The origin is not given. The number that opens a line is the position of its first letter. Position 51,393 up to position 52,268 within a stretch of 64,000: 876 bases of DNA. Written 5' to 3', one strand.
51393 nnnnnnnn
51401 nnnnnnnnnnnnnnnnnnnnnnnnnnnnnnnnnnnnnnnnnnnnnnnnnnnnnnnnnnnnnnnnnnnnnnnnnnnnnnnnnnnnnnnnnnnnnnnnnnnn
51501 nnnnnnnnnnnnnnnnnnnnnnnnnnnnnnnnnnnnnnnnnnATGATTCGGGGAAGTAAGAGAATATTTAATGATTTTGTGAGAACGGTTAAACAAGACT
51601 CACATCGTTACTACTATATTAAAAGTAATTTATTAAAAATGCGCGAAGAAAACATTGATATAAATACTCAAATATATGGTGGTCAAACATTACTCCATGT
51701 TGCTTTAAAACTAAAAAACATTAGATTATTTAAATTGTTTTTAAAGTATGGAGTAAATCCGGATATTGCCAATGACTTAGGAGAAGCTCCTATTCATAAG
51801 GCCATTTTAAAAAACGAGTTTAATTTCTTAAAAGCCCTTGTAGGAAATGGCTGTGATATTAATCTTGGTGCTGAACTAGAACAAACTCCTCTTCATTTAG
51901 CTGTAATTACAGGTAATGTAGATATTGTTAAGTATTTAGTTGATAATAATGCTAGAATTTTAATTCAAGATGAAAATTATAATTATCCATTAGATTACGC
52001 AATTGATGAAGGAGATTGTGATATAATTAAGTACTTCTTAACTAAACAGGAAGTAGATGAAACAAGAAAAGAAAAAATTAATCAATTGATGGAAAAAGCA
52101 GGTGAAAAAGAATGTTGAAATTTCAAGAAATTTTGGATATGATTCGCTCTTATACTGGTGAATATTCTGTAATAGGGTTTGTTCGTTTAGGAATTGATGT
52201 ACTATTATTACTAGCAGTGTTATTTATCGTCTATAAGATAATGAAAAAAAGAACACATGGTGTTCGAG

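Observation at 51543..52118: Bacterial ankyrin-repeat protein translationally coupled to the giant helicase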

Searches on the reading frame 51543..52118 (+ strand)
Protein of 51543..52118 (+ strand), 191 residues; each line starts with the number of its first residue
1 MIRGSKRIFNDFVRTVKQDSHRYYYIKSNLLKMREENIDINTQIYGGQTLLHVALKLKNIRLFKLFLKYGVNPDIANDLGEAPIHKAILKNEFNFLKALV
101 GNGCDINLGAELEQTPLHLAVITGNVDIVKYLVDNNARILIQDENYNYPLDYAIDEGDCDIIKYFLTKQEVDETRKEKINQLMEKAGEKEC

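Call 5: search_protein_families(library=pfam, proteins=[window:51543-52118:+], max_evalue=0.01)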
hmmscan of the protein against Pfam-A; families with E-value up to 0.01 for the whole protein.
window:51543-52118:+ (191 aa): 7 families
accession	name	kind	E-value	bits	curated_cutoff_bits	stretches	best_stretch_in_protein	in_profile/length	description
PF12796.13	Ank_2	-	5.5e-23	81.8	27.3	2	113-172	29-85/90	Ankyrin repeats (3 copies)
PF13606.12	Ank_3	-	2.9e-22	76.5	22.3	2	114-139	3-28/30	Ankyrin repeat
PF00023.36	Ank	-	4.3e-21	74.3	21.1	2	114-143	3-32/33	Ankyrin repeat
PF13637.12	Ank_4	-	1.6e-20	73.1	22.7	3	117-166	1-50/50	Ankyrin repeats (many copies)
PF13857.12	Ank_5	-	2.4e-20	72.8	27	2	114-153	17-56/56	Ankyrin repeats (many copies)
PF24521.3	Ank_KRIT1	-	0.00074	19.7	80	0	143-188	82-127/149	KRIT1 ankyrin-repeats domain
PF15932.10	DUF4748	-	0.01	16.1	27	0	161-185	17-41/52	Domain of unknown function (DUF4748)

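Call 6: search_protein_families(library=ncbifam, proteins=[window:51543-52118:+], max_evalue=0.01)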
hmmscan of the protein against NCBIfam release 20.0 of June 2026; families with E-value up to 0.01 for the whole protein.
window:51543-52118:+ (191 aa): 8 families
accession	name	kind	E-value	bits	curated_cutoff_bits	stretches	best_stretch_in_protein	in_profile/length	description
NF043029.1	T4SS_AnkY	equivalog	9e-15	54.1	600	2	112-170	457-515/543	Dot/Icm T4SS effector AnkY/LegA9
NF043023.1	T4SS_AnkH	equivalog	3.2e-12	45.9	600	2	84-169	3-88/467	Dot/Icm T4SS effector AnkH/LegA3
NF043019.1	T4SS_AnkC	equivalog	4.8e-12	45.5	450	1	30-136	110-224/459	Dot/Icm T4SS effector AnkC/LegA12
NF043028.1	T4SS_AnkX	equivalog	8.9e-10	37.4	1400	1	114-168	386-440/938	Dot/Icm T4SS effector AnkN/AnkX/LegA8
TIGR00870.1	trp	subfamily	3.7e-08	31.9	498.75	1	113-139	131-157/747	transient-receptor-potential calcium channel protein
NF043022.1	T4SS_AnkG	equivalog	7e-06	25.1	500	0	81-152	331-405/455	Dot/Icm T4SS effector AnkG/AnkZ/LegA7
NF043021.1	T4SS_AnkF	equivalog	0.00027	19.3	1000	1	54-142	558-648/917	Dot/Icm T4SS effector AnkF/LegA14/Ceg31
NF041931.2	MzaA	equivalog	0.00036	19.5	800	1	111-169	33-90/726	MZA anti-phage system associated sigma-70 family RNA polymerase sigma factor MzaA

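Call 8: find_homologous_proteins(query=window:51543-52118:+)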
Query window:51543-52118:+ (191 aa): 33 proteins with E <= 0.001 among 230 candidates.
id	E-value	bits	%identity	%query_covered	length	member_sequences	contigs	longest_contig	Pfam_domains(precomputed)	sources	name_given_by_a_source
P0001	1.2e-121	421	100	100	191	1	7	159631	PF13606.13,PF13857.13,PF12796.14,PF00023.37,PF13637.13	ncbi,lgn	-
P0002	8.9e-95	334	76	100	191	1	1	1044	PF13606.13,PF13857.13,PF12796.14,PF00023.37,PF13637.13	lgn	-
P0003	1.4e-92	327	77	99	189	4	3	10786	PF13606.13,PF13857.13,PF12796.14,PF00023.37,PF13637.13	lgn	-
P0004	1.2e-90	320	77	99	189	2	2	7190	PF13606.13,PF13857.13,PF12796.14,PF00023.37,PF13637.13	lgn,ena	-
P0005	1.0e-89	317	76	98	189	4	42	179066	PF13606.13,PF13857.13,PF12796.14,PF00023.37,PF13637.13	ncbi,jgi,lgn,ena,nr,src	ncbi:MAG TPA: ankyrin repeat domain-containing protein [Acholeplasmataceae bacterium]|jgi:ankyrin re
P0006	2.0e-88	313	76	98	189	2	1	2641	PF13606.13,PF13857.13,PF12796.14,PF00023.37,PF13637.13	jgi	-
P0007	3.0e-80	286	70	92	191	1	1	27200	PF13606.13,PF13857.13,PF12796.14,PF00023.37,PF13637.13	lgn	-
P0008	8.0e-80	285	68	97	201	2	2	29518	PF13606.13,PF13857.13,PF12796.14,PF00023.37,PF13637.13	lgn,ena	-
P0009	3.3e-76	273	65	97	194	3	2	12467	PF13606.13,PF13857.13,PF12796.14,PF00023.37,PF13637.13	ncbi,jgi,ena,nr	ncbi:MAG: ankyrin repeat domain-containing protein [Acholeplasmataceae bacterium]|nr:ankyrin repeat 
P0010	2.7e-75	270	62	97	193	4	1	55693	PF13606.13,PF13857.13,PF12796.14,PF00023.37,PF13637.13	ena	-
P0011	5.4e-75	269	62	97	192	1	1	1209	PF13606.13,PF13857.13,PF12796.14,PF00023.37,PF13637.13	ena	-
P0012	6.1e-73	263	63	97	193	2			PF13606.13,PF13857.13,PF12796.14,PF00023.37,PF13637.13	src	-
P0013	2.9e-69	251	58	98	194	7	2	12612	PF13606.13,PF13857.13,PF12796.14,PF00023.37,PF13637.13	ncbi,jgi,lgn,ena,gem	-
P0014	6.9e-69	249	63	97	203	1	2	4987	PF13606.13,PF13857.13,PF12796.14,PF00023.37,PF13637.13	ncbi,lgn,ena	-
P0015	7.3e-63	230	59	95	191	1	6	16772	PF13606.13,PF13857.13,PF12796.14,PF00023.37,PF13637.13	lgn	-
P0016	4.8e-62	227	57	98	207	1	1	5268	PF13606.13,PF13857.13,PF12796.14,PF00023.37,PF13637.13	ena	-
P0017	3.7e-58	214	54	95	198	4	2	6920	PF13606.13,PF13857.13,PF12796.14,PF00023.37,PF13637.13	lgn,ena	-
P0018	1.9e-56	209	52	96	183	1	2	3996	PF13606.13,PF13857.13,PF12796.14,PF00023.37,PF13637.13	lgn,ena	-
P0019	1.1e-55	206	60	88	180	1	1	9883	PF13606.13,PF13857.13,PF12796.14,PF00023.37,PF13637.13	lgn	-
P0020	5.1e-55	204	56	96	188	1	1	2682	PF13606.13,PF13857.13,PF12796.14,PF00023.37,PF13637.13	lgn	-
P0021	2.0e-53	199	50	96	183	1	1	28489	PF13606.13,PF13857.13,PF12796.14,PF00023.37,PF13637.13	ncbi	-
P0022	1.5e-49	186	49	96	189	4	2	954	PF13606.13,PF13857.13,PF12796.14,PF00023.37,PF13637.13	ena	-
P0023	2.5e-49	186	49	96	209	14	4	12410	PF13606.13,PF13857.13,PF12796.14,PF00023.37,PF13637.13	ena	-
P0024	1.9e-48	183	50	96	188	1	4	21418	PF13606.13,PF13857.13,PF12796.14,PF00023.37,PF13637.13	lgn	-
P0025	2.1e-47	179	48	94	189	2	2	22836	PF13606.13,PF13857.13,PF12796.14,PF00023.37,PF13637.13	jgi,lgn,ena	-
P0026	1.3e-43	167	47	98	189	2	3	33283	PF13606.13,PF13857.13,PF12796.14,PF00023.37,PF13637.13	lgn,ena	-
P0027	6.8e-43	165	50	96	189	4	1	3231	PF13606.13,PF13857.13,PF12796.14,PF00023.37,PF13637.13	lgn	-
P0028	1.3e-40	157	46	98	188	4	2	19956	PF13606.13,PF13857.13,PF12796.14,PF00023.37,PF13637.13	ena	-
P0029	2.2e-39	153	48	87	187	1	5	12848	PF13606.13,PF13857.13,PF12796.14,PF00023.37,PF13637.13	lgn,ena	-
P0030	5.4e-26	110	38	92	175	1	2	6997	PF13606.13,PF13857.13,PF12796.14,PF00023.37,PF13637.13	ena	-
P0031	6.8e-15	73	49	45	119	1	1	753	PF13606.13,PF13857.13,PF12796.14,PF00023.37,PF13637.13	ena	-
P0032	7.8e-15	73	32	68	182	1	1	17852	PF13606.13,PF13857.13,PF28177.1,PF12796.14,PF00023.37,PF13637.13,PF24521.3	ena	-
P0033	2.0e-13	69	27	64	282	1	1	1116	PF13606.13,PF13857.13,PF28177.1,PF23745.2,PF12796.14,PF00023.37,PF13637.13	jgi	jgi:ankyrin repeat protein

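Call 9: find_encoding_contigs(protein=P0005, flank=8000, max_places=3)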
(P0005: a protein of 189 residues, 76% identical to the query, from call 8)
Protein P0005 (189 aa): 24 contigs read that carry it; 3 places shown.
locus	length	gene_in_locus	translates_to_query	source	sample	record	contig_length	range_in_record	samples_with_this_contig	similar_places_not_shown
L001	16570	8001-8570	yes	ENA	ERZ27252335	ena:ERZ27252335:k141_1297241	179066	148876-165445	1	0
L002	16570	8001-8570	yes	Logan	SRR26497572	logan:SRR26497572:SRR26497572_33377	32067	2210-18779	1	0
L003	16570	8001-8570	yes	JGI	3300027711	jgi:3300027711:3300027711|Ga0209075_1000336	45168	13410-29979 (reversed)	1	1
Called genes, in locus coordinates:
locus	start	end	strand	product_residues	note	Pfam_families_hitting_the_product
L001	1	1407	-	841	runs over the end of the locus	PF02867:Ribonuc_red_lgC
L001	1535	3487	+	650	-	PF02861:Clp_N (faint), PF05621:TniB (faint), PF13191:AAA_16 (weak), PF13173:AAA_14 (faint), PF00004:AAA, PF17871:AAA_lid_9, PF07724:AAA_2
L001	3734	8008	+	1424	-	PF00270:DEAD (faint), PF25199:nSTAND_NTPase5 (faint)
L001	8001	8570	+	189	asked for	PF12796:Ank_2, PF13857:Ank_5 (weak), PF13637:Ank_4, PF13857:Ank_5, PF12796:Ank_2, PF00023:Ank, PF13606:Ank_3 (weak), PF13637:Ank_4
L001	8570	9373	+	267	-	PF02457:DAC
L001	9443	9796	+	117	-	PF02142:MGS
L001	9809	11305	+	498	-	-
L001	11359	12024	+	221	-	PF01128:IspD, PF12804:NTP_transf_3 (weak)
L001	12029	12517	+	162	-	PF02542:YgbB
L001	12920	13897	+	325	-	PF04392:ABC_sub_bind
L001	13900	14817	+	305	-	PF02653:BPD_transp_2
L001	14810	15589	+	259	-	PF00005:ABC_tran, PF02463:SMC_N, PF13304:AAA_21 (faint)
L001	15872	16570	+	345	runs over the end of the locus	PF00389:2-Hacid_dh, PF02826:2-Hacid_dh_C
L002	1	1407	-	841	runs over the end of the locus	PF02867:Ribonuc_red_lgC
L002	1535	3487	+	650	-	PF02861:Clp_N (faint), PF05621:TniB (faint), PF13191:AAA_16 (faint), PF13173:AAA_14 (faint), PF00004:AAA, PF17871:AAA_lid_9, PF07724:AAA_2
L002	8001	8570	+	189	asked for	PF12796:Ank_2, PF13857:Ank_5 (weak), PF13637:Ank_4, PF13857:Ank_5, PF12796:Ank_2, PF00023:Ank, PF13606:Ank_3 (weak), PF13637:Ank_4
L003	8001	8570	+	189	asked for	PF12796:Ank_2, PF13857:Ank_5 (weak), PF13637:Ank_4, PF13857:Ank_5, PF12796:Ank_2, PF00023:Ank, PF13606:Ank_3 (weak), PF13637:Ank_4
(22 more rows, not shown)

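Call 10: find_encoding_contigs(protein=P0010, flank=8000, max_places=2)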
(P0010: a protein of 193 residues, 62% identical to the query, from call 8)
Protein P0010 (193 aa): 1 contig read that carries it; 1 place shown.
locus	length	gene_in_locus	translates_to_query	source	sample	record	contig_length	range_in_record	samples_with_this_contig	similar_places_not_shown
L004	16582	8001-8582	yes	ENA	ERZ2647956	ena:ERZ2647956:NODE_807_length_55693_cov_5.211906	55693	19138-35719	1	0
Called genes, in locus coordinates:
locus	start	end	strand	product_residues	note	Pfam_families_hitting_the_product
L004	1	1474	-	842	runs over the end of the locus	PF00317:Ribonuc_red_lgN (weak), PF02867:Ribonuc_red_lgC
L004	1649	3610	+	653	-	PF02861:Clp_N, PF05621:TniB (faint), PF00004:AAA, PF17871:AAA_lid_9, PF07724:AAA_2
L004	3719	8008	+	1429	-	PF00270:DEAD (faint)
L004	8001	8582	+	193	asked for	PF12796:Ank_2, PF13637:Ank_4 (weak), PF13857:Ank_5, PF13637:Ank_4 (weak), PF12796:Ank_2, PF13857:Ank_5, PF00023:Ank (weak), PF13637:Ank_4, +1 more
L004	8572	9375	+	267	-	PF02457:DAC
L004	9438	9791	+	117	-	PF02142:MGS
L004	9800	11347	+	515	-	PF00990:GGDEF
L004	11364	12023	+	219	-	PF01128:IspD, PF12804:NTP_transf_3, PF02348:CTP_transf_3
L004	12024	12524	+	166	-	PF02542:YgbB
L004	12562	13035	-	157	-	PF00571:CBS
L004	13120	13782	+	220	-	PF09560:Spore_YunB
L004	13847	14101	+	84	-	PF01106:NifU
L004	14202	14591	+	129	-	PF00575:S1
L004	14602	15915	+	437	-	PF00342:PGI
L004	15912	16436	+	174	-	-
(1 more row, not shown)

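Call 11: find_encoding_contigs(protein=P0021, flank=8000, max_places=2)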
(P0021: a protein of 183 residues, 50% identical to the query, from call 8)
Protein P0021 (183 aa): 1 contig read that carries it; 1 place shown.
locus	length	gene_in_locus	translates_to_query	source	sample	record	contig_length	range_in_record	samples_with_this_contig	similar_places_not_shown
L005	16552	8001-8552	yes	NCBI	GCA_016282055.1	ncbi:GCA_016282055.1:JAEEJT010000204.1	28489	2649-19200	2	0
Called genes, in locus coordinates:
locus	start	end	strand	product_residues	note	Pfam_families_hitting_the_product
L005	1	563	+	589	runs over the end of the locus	PF22645:GKRP_SIS_N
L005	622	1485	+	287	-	PF00294:PfkB, PF08543:Phos_pyr_kin (weak)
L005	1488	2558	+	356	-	PF13167:GTP-bdg_N, PF16360:GTP-bdg_M, PF00009:GTP_EFTU, PF00071:Ras (faint), PF01926:MMR_HSR1, PF02421:FeoB_N (weak)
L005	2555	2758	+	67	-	-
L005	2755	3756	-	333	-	PF00293:NUDIX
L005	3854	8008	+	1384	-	PF00270:DEAD (faint), PF06745:ATPase (faint)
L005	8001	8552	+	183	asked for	PF12796:Ank_2, PF13637:Ank_4, PF13857:Ank_5 (weak), PF13637:Ank_4, PF12796:Ank_2, PF13857:Ank_5 (weak), PF00023:Ank (weak), PF13637:Ank_4, +1 more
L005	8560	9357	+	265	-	PF02457:DAC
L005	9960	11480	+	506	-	-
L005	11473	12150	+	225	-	PF01128:IspD, PF12804:NTP_transf_3 (weak)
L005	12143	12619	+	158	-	PF02542:YgbB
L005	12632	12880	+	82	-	PF01106:NifU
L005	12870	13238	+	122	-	-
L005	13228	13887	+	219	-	-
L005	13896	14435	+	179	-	PF02367:TsaE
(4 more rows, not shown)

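Call 13: find_encoding_contigs(protein=P0026, flank=8000, max_places=1)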
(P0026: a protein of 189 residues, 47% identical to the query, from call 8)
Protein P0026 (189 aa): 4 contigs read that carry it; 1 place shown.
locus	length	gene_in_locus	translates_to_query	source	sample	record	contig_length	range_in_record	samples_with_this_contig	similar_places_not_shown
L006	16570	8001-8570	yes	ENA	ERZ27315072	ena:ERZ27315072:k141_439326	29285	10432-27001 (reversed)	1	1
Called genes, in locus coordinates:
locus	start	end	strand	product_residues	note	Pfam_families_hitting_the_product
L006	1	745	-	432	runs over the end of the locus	PF13167:GTP-bdg_N, PF16360:GTP-bdg_M, PF01926:MMR_HSR1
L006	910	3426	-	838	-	PF00317:Ribonuc_red_lgN (weak), PF02867:Ribonuc_red_lgC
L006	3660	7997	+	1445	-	PF13195:DUF4011 (weak), PF00270:DEAD (faint), PF04851:ResIII (faint), PF09848:SLFN-g3_helicase (faint)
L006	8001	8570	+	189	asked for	PF12796:Ank_2, PF13637:Ank_4 (weak), PF13857:Ank_5, PF12796:Ank_2, PF00023:Ank, PF13606:Ank_3 (weak), PF13637:Ank_4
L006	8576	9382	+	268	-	PF02457:DAC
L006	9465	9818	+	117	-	PF02142:MGS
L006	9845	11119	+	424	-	-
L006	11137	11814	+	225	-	PF01128:IspD, PF12804:NTP_transf_3 (weak)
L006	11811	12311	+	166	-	PF02542:YgbB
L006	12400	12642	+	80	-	PF01106:NifU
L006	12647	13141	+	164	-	PF04608:PgpA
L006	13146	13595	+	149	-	PF02681:DUF212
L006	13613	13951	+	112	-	PF00575:S1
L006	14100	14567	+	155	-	PF02367:TsaE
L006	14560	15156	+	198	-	PF00814:TsaD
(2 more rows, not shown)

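Call 14: find_encoding_contigs(protein=P0030, flank=8000, max_places=2)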
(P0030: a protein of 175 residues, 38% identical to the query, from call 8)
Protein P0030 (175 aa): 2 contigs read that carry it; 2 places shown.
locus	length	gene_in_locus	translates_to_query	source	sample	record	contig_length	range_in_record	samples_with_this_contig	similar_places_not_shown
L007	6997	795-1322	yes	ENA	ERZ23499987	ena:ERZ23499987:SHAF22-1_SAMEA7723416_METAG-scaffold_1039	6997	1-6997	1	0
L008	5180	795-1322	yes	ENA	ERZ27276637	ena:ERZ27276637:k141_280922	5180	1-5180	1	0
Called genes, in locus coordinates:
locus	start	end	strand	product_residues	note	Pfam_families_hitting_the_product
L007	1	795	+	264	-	?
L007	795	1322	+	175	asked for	PF12796:Ank_2, PF00023:Ank (weak), PF13637:Ank_4 (weak), PF13857:Ank_5, PF12796:Ank_2, PF00023:Ank, PF13606:Ank_3 (weak), PF13637:Ank_4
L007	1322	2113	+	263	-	PF02457:DAC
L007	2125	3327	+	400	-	-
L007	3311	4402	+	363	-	PF01128:IspD, PF12804:NTP_transf_3 (weak), PF02542:YgbB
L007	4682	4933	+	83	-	PF01106:NifU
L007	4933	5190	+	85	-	PF00575:S1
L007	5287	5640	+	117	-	-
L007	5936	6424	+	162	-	PF02367:TsaE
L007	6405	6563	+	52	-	-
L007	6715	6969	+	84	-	-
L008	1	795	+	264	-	?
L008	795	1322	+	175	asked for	PF12796:Ank_2, PF00023:Ank (weak), PF13637:Ank_4 (weak), PF13857:Ank_5, PF12796:Ank_2, PF00023:Ank, PF13606:Ank_3 (weak), PF13637:Ank_4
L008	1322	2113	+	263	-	PF02457:DAC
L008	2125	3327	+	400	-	-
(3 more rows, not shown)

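Call 15: find_encoding_contigs(protein=P0032, flank=8000, max_places=1)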
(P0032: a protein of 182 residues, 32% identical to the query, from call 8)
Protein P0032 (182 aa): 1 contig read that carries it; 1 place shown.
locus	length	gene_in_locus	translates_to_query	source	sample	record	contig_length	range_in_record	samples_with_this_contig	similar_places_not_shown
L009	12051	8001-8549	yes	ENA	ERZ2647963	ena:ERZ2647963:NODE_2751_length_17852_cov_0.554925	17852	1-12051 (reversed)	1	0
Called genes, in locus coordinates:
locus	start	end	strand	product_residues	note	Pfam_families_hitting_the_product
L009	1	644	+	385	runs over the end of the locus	-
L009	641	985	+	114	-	-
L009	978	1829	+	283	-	PF00005:ABC_tran, PF13304:AAA_21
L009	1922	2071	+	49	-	-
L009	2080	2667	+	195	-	PF12679:ABC2_membrane_2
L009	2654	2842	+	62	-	-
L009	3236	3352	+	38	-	PF02826:2-Hacid_dh_C (weak)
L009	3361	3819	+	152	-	PF02826:2-Hacid_dh_C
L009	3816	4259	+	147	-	PF02595:Gly_kinase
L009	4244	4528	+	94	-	PF02595:Gly_kinase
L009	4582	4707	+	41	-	PF02595:Gly_kinase (weak)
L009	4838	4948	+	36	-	-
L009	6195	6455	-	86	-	PF01053:Cys_Met_Meta_PP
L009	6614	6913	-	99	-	PF01053:Cys_Met_Meta_PP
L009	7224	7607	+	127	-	-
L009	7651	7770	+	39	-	-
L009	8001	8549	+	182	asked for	PF12796:Ank_2, PF13637:Ank_4 (weak), PF12796:Ank_2, PF13857:Ank_5, PF00023:Ank (weak), PF12796:Ank_2, PF13857:Ank_5, PF00023:Ank, +6 more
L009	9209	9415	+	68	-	-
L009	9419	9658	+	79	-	PF00149:Metallophos, PF12850:Metallophos_2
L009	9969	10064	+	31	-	-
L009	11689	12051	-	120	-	?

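Call 36: find_related_loci(query=A3, collection=metagenome_contigs, flank=6000)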
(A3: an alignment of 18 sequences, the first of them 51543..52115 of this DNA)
Query A3 (191 aa) in metagenome_contigs; peptide patterns used: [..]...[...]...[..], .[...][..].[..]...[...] (x = any residue, [..] = any of these).
492 stretches matched a pattern; 117 encode a relative of the query (tblastn E <= 1e-3); the best 80 are kept; 80 distinct loci.
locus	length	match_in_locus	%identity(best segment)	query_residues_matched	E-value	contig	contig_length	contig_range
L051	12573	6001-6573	77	1-191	2e-99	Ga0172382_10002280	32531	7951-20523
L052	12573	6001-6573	75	1-191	3e-96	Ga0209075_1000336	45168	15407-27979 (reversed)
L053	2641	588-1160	75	1-191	8e-97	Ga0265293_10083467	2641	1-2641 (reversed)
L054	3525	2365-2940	71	1-191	5e-92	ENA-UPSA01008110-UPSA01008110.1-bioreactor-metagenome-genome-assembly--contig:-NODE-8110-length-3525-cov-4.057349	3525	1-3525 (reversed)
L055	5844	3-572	71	3-191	8e-90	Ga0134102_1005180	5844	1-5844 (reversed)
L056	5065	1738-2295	65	3-188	5e-81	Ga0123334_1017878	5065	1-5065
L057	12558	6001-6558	62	3-188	6e-80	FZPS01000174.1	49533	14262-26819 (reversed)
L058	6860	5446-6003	62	3-188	6e-80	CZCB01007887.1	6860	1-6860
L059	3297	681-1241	63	3-188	2e-79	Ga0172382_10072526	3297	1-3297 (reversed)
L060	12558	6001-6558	61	3-188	3e-78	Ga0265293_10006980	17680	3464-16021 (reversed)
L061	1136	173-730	62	3-188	1e-82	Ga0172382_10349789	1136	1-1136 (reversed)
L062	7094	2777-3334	59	3-188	3e-76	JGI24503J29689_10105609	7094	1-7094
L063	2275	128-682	59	3-187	1e-75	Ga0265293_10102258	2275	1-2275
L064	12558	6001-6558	58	3-188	1e-73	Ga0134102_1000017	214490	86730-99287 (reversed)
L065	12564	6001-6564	58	3-190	3e-73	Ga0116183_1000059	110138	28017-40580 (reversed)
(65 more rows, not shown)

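Call 62: search_protein_families(library=padloc, proteins=[window:51543-52118:+], max_evalue=0.01)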
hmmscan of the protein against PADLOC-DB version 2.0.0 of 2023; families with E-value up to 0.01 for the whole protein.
window:51543-52118:+ (191 aa): 2 families
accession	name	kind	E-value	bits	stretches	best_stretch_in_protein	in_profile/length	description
PDLC04783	PDC-M72A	-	6.7e-16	56.5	1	33-181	216-363/392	-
PDLC02908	Ankyrin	-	3.3e-10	36.9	1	40-151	729-841/880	-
